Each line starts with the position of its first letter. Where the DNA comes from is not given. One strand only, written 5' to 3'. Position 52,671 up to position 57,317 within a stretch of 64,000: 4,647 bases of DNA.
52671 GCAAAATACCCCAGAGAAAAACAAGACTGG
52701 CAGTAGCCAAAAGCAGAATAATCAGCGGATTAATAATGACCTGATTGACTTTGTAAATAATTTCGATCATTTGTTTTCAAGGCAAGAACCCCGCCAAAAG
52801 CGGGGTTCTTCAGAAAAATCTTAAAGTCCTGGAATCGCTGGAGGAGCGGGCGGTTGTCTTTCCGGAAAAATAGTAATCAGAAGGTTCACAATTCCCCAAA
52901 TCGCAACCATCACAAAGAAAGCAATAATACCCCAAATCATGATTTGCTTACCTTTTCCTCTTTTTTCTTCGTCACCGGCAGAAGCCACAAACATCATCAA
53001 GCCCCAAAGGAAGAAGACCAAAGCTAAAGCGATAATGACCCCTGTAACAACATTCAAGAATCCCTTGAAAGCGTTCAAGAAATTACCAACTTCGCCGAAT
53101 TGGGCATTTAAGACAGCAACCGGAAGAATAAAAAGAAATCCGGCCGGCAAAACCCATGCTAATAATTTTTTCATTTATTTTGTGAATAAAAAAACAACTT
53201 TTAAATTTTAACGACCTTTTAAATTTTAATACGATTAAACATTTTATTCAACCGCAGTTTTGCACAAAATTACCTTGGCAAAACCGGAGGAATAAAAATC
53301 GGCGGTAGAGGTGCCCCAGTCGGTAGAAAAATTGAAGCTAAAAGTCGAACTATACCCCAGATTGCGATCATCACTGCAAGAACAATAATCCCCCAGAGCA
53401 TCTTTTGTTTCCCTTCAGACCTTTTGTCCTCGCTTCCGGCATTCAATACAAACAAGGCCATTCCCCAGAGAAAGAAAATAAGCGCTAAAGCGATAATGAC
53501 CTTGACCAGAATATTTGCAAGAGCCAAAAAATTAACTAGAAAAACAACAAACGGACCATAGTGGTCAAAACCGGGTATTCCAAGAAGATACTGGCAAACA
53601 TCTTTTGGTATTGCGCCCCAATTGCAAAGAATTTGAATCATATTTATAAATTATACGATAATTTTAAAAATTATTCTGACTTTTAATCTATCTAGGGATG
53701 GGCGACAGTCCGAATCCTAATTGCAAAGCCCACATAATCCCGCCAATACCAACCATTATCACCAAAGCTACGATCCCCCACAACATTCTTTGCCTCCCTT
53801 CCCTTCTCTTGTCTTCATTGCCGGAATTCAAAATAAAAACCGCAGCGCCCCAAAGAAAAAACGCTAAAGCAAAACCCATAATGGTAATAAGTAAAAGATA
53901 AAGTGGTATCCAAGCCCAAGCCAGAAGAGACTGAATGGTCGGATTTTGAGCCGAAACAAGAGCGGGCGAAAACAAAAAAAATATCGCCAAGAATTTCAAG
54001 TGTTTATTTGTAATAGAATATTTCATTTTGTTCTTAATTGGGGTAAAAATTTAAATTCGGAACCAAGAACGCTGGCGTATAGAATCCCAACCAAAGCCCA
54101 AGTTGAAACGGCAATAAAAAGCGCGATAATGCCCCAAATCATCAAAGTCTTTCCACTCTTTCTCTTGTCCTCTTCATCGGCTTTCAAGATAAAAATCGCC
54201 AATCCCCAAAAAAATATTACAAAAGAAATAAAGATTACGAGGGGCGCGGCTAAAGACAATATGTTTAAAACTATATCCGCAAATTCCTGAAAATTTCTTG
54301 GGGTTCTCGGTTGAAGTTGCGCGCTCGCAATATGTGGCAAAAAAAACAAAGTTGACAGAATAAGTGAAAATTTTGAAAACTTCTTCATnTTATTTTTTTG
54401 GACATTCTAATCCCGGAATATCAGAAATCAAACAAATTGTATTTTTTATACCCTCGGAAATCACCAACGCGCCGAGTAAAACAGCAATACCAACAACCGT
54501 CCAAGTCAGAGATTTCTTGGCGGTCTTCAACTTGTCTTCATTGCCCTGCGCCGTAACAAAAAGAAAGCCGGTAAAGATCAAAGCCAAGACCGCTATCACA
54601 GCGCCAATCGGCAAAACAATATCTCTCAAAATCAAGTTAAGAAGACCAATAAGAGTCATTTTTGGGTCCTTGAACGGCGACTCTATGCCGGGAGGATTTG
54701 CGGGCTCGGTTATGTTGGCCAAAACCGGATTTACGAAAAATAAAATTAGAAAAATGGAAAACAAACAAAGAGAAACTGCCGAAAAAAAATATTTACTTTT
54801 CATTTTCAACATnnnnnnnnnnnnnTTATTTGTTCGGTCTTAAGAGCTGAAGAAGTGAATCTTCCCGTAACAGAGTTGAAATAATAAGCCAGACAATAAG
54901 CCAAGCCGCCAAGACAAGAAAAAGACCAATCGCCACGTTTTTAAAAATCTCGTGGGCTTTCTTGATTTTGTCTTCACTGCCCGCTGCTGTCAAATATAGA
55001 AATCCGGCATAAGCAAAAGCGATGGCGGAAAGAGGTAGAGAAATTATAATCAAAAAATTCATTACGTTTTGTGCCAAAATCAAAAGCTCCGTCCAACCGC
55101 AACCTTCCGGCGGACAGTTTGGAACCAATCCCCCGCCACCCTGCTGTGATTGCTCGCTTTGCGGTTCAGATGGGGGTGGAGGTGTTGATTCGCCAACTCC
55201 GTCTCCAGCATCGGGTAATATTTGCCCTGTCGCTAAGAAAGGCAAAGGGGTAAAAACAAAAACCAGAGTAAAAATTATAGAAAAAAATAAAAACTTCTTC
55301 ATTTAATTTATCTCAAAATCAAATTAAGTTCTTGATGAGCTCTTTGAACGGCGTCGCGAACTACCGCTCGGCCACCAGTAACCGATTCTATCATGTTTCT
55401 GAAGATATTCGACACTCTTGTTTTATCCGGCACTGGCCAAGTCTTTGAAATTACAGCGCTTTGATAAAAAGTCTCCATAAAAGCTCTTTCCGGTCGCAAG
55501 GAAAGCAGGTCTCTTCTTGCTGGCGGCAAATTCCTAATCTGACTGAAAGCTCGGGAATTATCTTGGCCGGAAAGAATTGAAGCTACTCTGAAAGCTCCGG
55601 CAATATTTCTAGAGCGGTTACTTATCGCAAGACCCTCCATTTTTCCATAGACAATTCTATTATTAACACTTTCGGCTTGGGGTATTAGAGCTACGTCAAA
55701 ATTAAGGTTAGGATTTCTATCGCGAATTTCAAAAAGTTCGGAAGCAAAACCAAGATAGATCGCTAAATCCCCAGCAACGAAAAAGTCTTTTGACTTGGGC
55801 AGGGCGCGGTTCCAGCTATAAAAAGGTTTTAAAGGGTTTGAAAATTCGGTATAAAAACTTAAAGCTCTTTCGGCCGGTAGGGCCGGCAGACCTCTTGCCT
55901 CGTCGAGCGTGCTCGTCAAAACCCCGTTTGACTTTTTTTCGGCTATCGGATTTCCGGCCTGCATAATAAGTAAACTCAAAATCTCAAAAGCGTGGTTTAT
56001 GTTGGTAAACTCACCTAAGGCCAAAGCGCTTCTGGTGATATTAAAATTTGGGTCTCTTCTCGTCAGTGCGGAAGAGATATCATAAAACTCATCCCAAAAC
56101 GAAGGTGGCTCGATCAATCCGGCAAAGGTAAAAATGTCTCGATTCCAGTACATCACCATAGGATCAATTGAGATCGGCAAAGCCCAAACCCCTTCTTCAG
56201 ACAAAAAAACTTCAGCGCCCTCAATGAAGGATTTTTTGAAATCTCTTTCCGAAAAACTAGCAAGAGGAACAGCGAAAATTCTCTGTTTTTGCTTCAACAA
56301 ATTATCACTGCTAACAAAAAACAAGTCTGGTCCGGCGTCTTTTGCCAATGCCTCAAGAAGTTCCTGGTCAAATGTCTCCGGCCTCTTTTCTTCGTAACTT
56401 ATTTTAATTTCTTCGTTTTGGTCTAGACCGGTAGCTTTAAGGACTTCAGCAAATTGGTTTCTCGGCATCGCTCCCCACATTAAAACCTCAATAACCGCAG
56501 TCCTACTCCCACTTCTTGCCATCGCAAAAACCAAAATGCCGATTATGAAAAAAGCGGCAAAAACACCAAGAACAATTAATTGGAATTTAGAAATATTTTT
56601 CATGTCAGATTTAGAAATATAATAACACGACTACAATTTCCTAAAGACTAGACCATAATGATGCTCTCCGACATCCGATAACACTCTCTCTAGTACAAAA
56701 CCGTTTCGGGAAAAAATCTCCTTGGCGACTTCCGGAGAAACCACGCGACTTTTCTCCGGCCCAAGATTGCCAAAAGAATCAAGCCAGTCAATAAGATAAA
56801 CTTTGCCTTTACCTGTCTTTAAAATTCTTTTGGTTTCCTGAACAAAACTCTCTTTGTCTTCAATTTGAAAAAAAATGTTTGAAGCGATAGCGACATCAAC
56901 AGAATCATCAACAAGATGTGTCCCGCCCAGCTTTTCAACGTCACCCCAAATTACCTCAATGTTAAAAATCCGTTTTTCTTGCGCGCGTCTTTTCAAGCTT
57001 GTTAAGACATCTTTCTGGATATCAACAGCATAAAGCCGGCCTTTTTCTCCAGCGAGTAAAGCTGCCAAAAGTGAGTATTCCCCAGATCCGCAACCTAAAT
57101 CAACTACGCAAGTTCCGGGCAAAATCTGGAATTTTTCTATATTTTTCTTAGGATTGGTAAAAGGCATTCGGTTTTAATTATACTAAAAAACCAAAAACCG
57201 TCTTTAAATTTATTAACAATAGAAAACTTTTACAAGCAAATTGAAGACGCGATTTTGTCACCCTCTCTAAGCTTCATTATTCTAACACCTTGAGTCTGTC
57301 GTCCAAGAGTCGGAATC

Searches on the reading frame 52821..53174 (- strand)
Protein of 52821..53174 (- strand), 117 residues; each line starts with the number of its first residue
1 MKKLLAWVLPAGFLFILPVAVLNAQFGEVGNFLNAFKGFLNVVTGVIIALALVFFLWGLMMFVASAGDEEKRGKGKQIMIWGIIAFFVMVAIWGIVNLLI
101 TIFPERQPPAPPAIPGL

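Call 63: search_protein_families(library=pfam, proteins=[window:52821-53174:-], max_evalue=0.01)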
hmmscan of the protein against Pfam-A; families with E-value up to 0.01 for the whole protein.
window:52821-53174:- (117 aa): 2 families
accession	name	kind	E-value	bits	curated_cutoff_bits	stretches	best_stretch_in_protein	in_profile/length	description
PF18895.5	T4SS_pilin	-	4.6e-11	43.1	26.6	1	39-99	12-71/71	Type IV secretion system pilin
PF03631.20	Virul_fac_BrkB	-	0.00099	19.3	33.7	1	23-116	99-196/259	Virulence factor BrkB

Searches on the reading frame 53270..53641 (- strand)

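Call 63: search_protein_families(library=pfam, proteins=[window:53270-53641:-], max_evalue=0.01)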
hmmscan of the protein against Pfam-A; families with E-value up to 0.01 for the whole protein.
window:53270-53641:- (123 aa): 1 family
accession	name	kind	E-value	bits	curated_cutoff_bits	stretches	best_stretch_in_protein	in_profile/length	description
PF18895.5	T4SS_pilin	-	4.2e-06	27.2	26.6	1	41-101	12-71/71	Type IV secretion system pilin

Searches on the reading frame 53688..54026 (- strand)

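Call 63: search_protein_families(library=pfam, proteins=[window:53688-54026:-], max_evalue=0.01)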
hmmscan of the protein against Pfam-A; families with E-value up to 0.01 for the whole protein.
window:53688-54026:- (112 aa): 2 families
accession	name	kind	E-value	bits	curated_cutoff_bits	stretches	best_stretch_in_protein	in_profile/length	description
PF18895.5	T4SS_pilin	-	4.3e-07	30.3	26.6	1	46-92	17-62/71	Type IV secretion system pilin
PF12442.13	DUF3681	-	0.0079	17.1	24.3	1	40-97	38-95/96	Protein of unknown function (DUF3681)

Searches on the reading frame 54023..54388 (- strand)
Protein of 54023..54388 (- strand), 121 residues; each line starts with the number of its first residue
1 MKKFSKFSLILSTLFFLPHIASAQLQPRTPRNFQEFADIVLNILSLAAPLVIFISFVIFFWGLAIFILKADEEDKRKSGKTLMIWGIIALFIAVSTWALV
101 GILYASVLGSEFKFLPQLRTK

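Call 63: search_protein_families(library=pfam, proteins=[window:54023-54388:-], max_evalue=0.01)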
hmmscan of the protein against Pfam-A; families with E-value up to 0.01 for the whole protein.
window:54023-54388:- (121 aa): 1 family
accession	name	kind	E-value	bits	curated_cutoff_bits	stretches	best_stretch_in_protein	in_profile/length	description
PF18895.5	T4SS_pilin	-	5.2e-07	30.1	26.6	1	37-103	6-71/71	Type IV secretion system pilin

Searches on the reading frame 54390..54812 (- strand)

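Call 63: search_protein_families(library=pfam, proteins=[window:54390-54812:-], max_evalue=0.01)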
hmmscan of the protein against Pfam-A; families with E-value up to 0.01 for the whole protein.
window:54390-54812:- (140 aa): 3 families
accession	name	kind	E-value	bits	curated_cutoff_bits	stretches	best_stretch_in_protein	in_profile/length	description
PF18895.5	T4SS_pilin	-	9.7e-08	32.4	26.6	1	62-119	12-68/71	Type IV secretion system pilin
PF04956.18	TrbC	-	5.8e-07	30.1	27.9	1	6-116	4-92/98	TrbC/VIRB2 pilin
PF11190.13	DUF2976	-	0.0014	18.9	28.2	1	41-118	2-74/87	Protein of unknown function (DUF2976)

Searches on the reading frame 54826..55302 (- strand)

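Call 63: search_protein_families(library=pfam, proteins=[window:54826-55302:-], max_evalue=0.01)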
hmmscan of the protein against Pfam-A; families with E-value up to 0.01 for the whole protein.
window:54826-55302:- (158 aa): 2 families
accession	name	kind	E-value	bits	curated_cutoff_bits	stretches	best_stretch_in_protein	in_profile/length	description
PF18895.5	T4SS_pilin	-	3.2e-09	37.2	26.6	1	76-137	8-68/71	Type IV secretion system pilin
PF01529.25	DHHC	-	0.0038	17.7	28.7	1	68-142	36-111/133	DHHC palmitoyltransferase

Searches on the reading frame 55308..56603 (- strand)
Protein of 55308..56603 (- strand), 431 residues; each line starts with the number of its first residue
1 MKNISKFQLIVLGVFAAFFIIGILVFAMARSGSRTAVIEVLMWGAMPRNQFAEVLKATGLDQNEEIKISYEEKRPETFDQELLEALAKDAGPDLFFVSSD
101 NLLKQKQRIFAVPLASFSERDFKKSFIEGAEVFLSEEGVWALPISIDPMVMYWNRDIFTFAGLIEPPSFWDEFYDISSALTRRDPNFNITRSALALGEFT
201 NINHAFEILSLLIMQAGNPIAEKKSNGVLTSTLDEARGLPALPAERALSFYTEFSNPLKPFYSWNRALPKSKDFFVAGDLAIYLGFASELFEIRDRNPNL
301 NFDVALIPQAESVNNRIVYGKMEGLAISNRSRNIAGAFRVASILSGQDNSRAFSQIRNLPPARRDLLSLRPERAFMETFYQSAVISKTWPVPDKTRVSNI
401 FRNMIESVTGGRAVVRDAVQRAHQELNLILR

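Call 9: search_protein_families(library=pfam, proteins=[window:55308-56603:-])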
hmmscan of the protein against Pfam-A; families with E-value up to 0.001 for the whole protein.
window:55308-56603:- (431 aa): 2 families
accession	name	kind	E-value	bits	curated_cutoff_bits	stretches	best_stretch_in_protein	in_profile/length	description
PF01547.30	SBP_bac_1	-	3.6e-12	47.3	26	1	64-339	22-295/307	Bacterial extracellular solute-binding protein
PF13416.11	SBP_bac_8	-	7.4e-11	42.8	27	1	62-365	9-264/279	Bacterial extracellular solute-binding protein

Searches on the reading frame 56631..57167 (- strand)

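Call 63: search_protein_families(library=pfam, proteins=[window:56631-57167:-], max_evalue=0.01)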
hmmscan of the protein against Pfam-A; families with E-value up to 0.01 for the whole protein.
window:56631-57167:- (178 aa): 18 families
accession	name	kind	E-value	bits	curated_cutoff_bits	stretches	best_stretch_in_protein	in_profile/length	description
PF13847.12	Methyltransf_31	-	6.1e-19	68.6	27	1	18-120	4-105/145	Methyltransferase domain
PF13649.12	Methyltransf_25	-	6.4e-15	56.1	27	1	21-119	1-96/97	Methyltransferase domain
PF08241.18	Methyltransf_11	-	1.1e-14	55.3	21.2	1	22-119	1-90/95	Methyltransferase domain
PF01209.24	Ubie_methyltran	-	2.7e-11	43.7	20.1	1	14-127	44-153/233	ubiE/COQ5 methyltransferase family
PF08242.18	Methyltransf_12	-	7.7e-09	36.6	30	1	22-119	1-95/98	Methyltransferase domain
PF01728.25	FtsJ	-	4.9e-06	27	24.1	1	10-94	13-96/181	FtsJ-like methyltransferase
PF05175.20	MTS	-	1.2e-05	25.4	23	1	19-117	33-131/170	Methyltransferase small domain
PF13489.12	Methyltransf_23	-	4.2e-05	23.8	27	1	15-132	20-123/164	Methyltransferase domain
PF01135.25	PCMT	-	8.6e-05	22.8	20.3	1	11-76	67-132/210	Protein-L-isoaspartate(D-aspartate) O-methyltransferase (PCMT)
PF13679.12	Methyltransf_32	-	0.00015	22.2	27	0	19-73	27-85/143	Methyltransferase domain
PF06325.19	PrmA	-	0.00064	19.7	22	1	15-118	159-252/296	Ribosomal protein L11 methyltransferase (PrmA)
PF02390.23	Methyltransf_4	-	0.0009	19.2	24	1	20-79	4-63/173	Putative methyltransferase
PF10017.15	Methyltransf_33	-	0.0011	18.6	23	1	15-116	59-167/304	Histidine-specific methyltransferase, SAM-dependent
PF05148.21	Methyltransf_8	-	0.0012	19.2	27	1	69-123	105-154/219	Hypothetical methyltransferase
PF08704.16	GCD14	-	0.0012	19.1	26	1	11-117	34-136/247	tRNA methyltransferase complex GCD14 subunit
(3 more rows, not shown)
